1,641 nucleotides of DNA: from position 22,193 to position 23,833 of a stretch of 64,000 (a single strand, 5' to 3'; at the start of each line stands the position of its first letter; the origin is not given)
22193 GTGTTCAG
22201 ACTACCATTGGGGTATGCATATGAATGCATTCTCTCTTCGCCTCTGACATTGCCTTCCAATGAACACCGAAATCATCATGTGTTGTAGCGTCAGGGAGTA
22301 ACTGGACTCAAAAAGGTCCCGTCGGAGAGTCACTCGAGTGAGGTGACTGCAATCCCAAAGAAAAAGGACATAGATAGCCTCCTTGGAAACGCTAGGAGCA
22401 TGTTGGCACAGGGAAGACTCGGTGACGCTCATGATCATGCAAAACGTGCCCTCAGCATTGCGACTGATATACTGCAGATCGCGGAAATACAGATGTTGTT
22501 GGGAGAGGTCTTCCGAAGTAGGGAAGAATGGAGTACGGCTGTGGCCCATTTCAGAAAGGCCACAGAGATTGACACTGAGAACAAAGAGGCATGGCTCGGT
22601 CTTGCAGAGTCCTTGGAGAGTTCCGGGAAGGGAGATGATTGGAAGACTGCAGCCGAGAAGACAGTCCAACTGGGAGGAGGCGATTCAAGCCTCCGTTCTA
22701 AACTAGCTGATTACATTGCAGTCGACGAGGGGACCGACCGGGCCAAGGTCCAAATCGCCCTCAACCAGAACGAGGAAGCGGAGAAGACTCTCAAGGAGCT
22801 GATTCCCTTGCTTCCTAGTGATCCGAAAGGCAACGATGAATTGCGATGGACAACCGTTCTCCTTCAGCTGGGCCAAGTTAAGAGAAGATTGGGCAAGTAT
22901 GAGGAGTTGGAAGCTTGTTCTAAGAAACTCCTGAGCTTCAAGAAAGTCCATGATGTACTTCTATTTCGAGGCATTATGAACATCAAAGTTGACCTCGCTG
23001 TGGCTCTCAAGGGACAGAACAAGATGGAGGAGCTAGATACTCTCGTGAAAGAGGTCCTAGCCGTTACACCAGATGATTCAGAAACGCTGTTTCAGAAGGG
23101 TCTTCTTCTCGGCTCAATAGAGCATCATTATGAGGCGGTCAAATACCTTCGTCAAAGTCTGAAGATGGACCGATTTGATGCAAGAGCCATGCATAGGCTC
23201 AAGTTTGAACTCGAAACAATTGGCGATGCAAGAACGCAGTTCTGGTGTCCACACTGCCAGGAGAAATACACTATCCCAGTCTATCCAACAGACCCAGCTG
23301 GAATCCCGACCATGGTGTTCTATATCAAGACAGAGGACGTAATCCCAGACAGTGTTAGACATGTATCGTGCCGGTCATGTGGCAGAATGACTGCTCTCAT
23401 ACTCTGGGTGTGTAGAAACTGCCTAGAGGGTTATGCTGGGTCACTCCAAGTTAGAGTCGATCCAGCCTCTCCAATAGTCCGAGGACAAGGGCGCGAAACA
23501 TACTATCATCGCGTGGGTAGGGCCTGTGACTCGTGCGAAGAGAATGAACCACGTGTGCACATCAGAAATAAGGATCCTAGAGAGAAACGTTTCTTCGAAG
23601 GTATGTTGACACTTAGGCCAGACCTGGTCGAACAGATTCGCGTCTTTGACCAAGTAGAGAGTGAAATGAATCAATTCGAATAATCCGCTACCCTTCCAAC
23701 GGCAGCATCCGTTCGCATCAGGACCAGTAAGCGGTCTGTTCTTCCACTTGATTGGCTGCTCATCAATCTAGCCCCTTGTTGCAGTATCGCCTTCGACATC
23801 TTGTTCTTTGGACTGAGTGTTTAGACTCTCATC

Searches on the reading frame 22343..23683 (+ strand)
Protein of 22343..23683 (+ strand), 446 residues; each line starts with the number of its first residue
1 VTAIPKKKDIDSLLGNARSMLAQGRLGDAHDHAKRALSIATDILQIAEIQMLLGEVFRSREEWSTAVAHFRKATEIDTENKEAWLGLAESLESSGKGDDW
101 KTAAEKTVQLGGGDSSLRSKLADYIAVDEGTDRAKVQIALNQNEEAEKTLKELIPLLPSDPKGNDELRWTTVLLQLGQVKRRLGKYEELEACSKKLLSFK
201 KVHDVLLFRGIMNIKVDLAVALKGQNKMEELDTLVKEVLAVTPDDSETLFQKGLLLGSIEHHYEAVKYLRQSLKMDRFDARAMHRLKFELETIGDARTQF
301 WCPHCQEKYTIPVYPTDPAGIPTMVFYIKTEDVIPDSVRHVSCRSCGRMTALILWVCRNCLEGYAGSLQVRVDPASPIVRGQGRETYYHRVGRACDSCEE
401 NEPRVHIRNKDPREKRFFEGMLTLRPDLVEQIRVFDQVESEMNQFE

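Call 67: search_protein_families(library=pfam, proteins=[window:22343-23683:+], max_evalue=0.01)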
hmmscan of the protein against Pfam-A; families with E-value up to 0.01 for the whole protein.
window:22343-23683:+ (446 aa): 17 families
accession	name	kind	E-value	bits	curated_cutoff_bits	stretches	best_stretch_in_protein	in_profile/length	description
PF13428.12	TPR_14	-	3.6e-15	55.4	23.5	1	48-89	2-43/44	Tetratricopeptide repeat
PF13424.12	TPR_12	-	6.6e-14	52.3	30.1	1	13-78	6-76/77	Tetratricopeptide repeat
PF13181.12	TPR_8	-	2.1e-11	43.5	25.7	0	247-277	2-32/34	Tetratricopeptide repeat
PF07719.23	TPR_2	-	4.4e-11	42.4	27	0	47-80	1-34/34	Tetratricopeptide repeat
PF14559.12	TPR_19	-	1.2e-10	41.9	25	1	62-99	6-43/68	Tetratricopeptide repeat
PF00515.34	TPR_1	-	4.9e-09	36.1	27.8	0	47-77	1-31/34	Tetratricopeptide repeat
PF13176.12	TPR_7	-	3.4e-08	33.4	27.9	0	52-81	4-35/36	Tetratricopeptide repeat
PF13414.12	TPR_11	-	5.4e-07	29.6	26.8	1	54-93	1-40/42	TPR repeat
PF13432.12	TPR_16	-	3.6e-06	27.7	32.7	1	16-77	3-61/65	Tetratricopeptide repeat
PF13431.12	TPR_17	-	5.5e-06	26.7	24.4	0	70-96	2-28/34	Tetratricopeptide repeat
PF13374.12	TPR_10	-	5.1e-05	23.6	27.5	0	19-43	11-35/42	Tetratricopeptide repeat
PF23914.1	TPR_CcmH_CycH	-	0.00018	21.8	42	1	51-105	54-108/158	Cytochrome c-type biogenesis protein H TPR domain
PF13717.11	Zn_ribbon_4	-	0.002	18.4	30.3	0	302-312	5-15/36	zinc-ribbon domain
PF25062.1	ARM_TT21_N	-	0.0023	18.1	40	0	12-100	102-187/222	Tetratricopeptide repeat protein 21 N-terminal ARM repeat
PF17874.7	TPR_MalT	-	0.0031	17.3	45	0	20-162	132-275/336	MalT-like TPR region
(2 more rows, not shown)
